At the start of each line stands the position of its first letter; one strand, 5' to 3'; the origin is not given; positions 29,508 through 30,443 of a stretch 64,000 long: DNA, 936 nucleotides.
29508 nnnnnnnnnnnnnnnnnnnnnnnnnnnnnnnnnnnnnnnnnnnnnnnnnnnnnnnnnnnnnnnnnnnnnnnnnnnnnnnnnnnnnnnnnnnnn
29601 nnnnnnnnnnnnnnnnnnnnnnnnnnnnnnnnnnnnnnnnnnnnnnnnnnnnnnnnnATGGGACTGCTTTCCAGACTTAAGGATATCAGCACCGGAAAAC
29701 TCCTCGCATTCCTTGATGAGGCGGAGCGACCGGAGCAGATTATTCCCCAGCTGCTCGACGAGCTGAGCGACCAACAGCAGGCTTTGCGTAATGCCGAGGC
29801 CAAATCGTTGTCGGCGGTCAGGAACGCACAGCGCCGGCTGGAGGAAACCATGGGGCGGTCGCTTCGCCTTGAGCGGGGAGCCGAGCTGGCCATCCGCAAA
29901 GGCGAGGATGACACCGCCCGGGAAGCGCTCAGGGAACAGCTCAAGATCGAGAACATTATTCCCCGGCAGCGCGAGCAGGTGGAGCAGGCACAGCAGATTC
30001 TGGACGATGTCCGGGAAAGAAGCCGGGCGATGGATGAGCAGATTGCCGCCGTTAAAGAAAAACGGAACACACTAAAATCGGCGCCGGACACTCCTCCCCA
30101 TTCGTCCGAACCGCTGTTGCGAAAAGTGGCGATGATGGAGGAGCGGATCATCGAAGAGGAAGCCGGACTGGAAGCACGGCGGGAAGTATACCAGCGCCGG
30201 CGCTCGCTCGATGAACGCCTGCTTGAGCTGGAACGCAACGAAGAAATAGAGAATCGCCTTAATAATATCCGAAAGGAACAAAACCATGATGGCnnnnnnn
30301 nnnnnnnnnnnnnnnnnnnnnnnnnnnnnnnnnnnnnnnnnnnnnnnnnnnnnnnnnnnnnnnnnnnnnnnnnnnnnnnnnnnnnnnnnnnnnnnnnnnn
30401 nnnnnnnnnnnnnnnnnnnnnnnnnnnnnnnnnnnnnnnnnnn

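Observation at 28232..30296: Three tandem PspA/IM30 (bacterial ESCRT-III-like) paralogs in one operon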

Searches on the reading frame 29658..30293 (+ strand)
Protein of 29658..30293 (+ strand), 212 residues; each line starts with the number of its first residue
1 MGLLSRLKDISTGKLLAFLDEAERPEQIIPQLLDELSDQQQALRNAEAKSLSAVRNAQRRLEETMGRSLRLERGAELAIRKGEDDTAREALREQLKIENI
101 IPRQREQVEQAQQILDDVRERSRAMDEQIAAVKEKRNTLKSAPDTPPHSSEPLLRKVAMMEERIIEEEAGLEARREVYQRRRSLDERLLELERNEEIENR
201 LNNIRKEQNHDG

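Call 4: search_protein_families(library=pfam, proteins=[window:29658-30293:+], max_evalue=0.1)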
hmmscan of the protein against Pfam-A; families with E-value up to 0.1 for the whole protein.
window:29658-30293:+ (212 aa): 2 families
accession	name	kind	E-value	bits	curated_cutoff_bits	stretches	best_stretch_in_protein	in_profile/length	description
PF04012.17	PspA_IM30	-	1e-19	71.5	33.9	1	2-141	1-140/220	PspA/IM30 family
PF15855.10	DUF4726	-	0.014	16.1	27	1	101-139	21-59/101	Domain of unknown function (DUF4726)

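Call 7: search_protein_families(library=padloc, proteins=[window:29658-30293:+], max_evalue=0.01)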
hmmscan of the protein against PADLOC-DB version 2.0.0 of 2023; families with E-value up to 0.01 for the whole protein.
window:29658-30293:+ (212 aa): 0 families

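Call 9: search_protein_families(library=ncbifam, proteins=[window:29658-30293:+], max_evalue=0.01)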
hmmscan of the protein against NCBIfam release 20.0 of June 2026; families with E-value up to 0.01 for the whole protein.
window:29658-30293:+ (212 aa): 4 families
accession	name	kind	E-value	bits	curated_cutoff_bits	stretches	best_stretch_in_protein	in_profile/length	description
TIGR02977.1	phageshock_pspA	equivalog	9e-22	77.9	242.95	1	1-208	1-217/219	phage shock protein PspA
NF007974.0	PRK10698.1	equivalog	1.4e-15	57.6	336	1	1-209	1-218/222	phage shock protein PspA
NF045984.1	StressProtLiaH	equivalog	0.00015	21.6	380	1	4-207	3-214/225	stress responsive protein LiaH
NF047388.1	SA1320_fam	subfamily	0.0033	15.9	230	1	31-163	328-453/644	SA1320 family protein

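Call 20: search_solved_structures(query=window:29658-30293:+, max_evalue=0.01)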
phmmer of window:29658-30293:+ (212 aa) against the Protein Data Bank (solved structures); distinct sequences matched with E-value up to 0.01: 10.
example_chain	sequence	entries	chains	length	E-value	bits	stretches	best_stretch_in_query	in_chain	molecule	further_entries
4whe_A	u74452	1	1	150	3.1e-11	46.9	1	1-133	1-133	Phage shock protein A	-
8qfv_0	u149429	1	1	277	1.4e-08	38.3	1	1-143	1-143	Protein sll0617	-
9eom_A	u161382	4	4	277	1.5e-08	38.2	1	1-146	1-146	Membrane-associated protein Vipp1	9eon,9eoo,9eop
8qhv_0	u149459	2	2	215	8.4e-08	35.7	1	4-143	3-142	Membrane-associated protein Vipp1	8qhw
8qbr_A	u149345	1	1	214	1.4e-07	35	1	1-154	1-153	Membrane-associated protein Vipp1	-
6zvr_B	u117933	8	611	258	1.5e-07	34.9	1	1-154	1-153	Vipp1 | Phage shock protein A, PspA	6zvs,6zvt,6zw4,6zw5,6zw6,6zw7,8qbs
8qbv_A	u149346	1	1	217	1.5e-07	34.9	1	1-155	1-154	Membrane-associated protein Vipp1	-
8qbw_A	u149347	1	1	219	1.5e-07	34.9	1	1-155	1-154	Phage shock protein A, PspA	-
7o3w_D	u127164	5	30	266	2.3e-07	34.3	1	4-143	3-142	Protein sll0617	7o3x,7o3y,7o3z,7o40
8qhx_D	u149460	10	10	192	1e-05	28.9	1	25-143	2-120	Membrane-associated protein Vipp1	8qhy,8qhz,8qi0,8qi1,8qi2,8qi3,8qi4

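Call 61: find_homologous_proteins(query=window:29658-30293:+, max_evalue=0.00001)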
Query window:29658-30293:+ (212 aa): 24 proteins with E <= 0.00001 among 1319 candidates.
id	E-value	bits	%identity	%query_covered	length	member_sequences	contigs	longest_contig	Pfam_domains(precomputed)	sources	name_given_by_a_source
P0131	1.4e-119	415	100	100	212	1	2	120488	PF04012.18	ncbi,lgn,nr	ncbi:MAG: PspA/IM30 family protein [Pontiellaceae bacterium]|nr:PspA/IM30 family protein [Pontiellac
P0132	3.6e-86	306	74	100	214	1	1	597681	PF04012.18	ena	-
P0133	1.8e-83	297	75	99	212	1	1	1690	PF04012.18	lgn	-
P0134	1.4e-80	288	71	100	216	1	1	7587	PF04012.18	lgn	-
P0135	1.5e-80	288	73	99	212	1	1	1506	PF04012.18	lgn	-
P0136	8.3e-80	285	74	87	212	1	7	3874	PF04012.18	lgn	-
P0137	1.3e-78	281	71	100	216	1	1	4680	PF04012.18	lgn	-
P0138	2.2e-77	277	73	97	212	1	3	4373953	PF04012.18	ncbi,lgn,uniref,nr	ncbi:Phage shock protein A [Pontiella desulfatans]|uniref:Phage shock protein A n=1 Tax=Pontiella de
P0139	3.1e-77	277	69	100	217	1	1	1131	PF04012.18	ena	-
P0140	4.8e-75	270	70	100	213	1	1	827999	PF04012.18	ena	-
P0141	2.4e-74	267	71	99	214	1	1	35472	PF04012.18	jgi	jgi:phage shock protein A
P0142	9.0e-74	265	71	98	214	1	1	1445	PF04012.18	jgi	jgi:phage shock protein A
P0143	5.2e-71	256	64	100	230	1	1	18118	PF04012.18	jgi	jgi:phage shock protein A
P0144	1.0e-64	236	64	100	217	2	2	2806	PF04012.18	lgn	-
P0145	3.5e-64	234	68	91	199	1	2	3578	PF04012.18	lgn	-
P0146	2.9e-63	231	62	100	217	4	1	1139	PF04012.18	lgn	-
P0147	2.1e-60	222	62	100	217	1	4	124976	PF04012.18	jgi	jgi:phage shock protein A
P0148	3.4e-60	221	60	87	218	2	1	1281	PF04012.18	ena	-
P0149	6.4e-55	204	57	100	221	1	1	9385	PF04012.18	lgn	-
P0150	1.3e-51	193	56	97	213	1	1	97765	PF04012.18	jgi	jgi:phage shock protein A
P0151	3.8e-51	192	55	96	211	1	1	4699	PF04012.18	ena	-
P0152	3.1e-50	189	53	96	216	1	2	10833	PF04012.18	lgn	-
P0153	1.1e-49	187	80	58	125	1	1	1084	PF04012.18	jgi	jgi:phage shock protein A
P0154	1.3e-19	89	40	53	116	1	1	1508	PF04012.18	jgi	jgi:phage shock protein A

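Call 62: find_encoding_contigs(protein=P0150, flank=10000, max_places=1)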
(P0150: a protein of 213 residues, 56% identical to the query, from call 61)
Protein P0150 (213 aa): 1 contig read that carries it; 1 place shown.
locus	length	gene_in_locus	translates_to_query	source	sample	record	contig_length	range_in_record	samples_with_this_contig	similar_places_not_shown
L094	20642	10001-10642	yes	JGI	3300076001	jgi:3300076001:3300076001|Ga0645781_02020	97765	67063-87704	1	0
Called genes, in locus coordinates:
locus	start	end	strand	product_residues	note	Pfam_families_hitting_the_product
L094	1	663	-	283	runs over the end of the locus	PF01936:NYN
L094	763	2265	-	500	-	PF08668:HDOD, PF00990:GGDEF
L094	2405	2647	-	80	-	-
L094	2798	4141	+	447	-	PF01266:DAO, PF13450:NAD_binding_8, PF01593:Amino_oxidase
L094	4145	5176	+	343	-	PF00762:Ferrochelatase, PF01903:CbiX (faint)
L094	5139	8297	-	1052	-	PF00176:SNF2-rel_dom, PF00270:DEAD, PF04851:ResIII, PF00271:Helicase_C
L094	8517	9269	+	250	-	PF04012:PspA_IM30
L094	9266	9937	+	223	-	-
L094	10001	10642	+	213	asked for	PF04012:PspA_IM30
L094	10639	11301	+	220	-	-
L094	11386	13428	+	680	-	-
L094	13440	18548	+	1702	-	PF12458:DUF3686, PF13401:AAA_22 (faint), PF25472:DUF7902, PF00004:AAA (weak)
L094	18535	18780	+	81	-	-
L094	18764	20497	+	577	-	PF17092:PCB_OB (faint), PF21710:Spt6_S1 (faint), PF24685:OB_RRP5_4th (faint), PF00575:S1, PF13509:S1_2 (faint), PF18614:RNase_II_C_S1 (faint), PF00575:S1, PF23459:S1_RRP5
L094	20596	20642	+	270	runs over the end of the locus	-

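Call 63: find_encoding_contigs(protein=P0147, flank=10000, max_places=1)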
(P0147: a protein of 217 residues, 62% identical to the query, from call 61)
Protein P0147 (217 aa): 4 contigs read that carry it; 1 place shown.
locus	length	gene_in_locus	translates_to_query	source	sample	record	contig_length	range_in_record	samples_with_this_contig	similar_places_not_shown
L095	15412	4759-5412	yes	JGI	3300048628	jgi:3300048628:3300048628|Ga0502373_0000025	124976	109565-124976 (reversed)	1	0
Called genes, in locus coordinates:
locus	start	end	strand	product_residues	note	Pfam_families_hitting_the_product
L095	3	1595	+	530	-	?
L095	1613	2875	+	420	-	PF00202:Aminotran_3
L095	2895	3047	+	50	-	-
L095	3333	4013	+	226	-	PF04012:PspA_IM30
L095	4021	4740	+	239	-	PF04012:PspA_IM30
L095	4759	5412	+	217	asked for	PF04012:PspA_IM30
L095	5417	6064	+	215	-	-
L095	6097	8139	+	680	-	-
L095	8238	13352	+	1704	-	PF12458:DUF3686, PF25472:DUF7902, PF00004:AAA (weak)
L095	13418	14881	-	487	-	PF03808:Glyco_tran_WecG, PF01740:STAS, PF13466:STAS_2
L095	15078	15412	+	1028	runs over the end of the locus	PF07517:SecA_DEAD, PF01043:SecA_PP_bind, PF21090:P-loop_SecA, PF07516:SecA_SW, PF02810:SEC-C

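Call 64: find_encoding_contigs(protein=P0152, flank=10000, max_places=1)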
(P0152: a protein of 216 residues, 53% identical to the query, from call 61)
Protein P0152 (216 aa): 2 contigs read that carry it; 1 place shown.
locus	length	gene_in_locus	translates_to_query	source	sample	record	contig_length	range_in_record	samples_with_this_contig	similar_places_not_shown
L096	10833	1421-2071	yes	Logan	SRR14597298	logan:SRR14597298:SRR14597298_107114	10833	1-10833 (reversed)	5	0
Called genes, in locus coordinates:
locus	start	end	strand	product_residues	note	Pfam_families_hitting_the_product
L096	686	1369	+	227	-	PF04012:PspA_IM30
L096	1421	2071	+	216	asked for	PF04012:PspA_IM30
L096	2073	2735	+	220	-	-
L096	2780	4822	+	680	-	-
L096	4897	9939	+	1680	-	PF12458:DUF3686, PF07728:AAA_5 (faint), PF13401:AAA_22 (faint), PF25472:DUF7902, PF00004:AAA (weak)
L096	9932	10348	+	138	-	-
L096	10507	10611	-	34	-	-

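Call 85: search_protein_families(library=pfam, proteins=[L094:9266-9934:+], max_evalue=0.01)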
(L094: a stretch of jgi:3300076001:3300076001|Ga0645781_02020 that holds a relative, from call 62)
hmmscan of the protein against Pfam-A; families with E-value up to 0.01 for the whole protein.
L094:9266-9934:+ (223 aa): 0 families
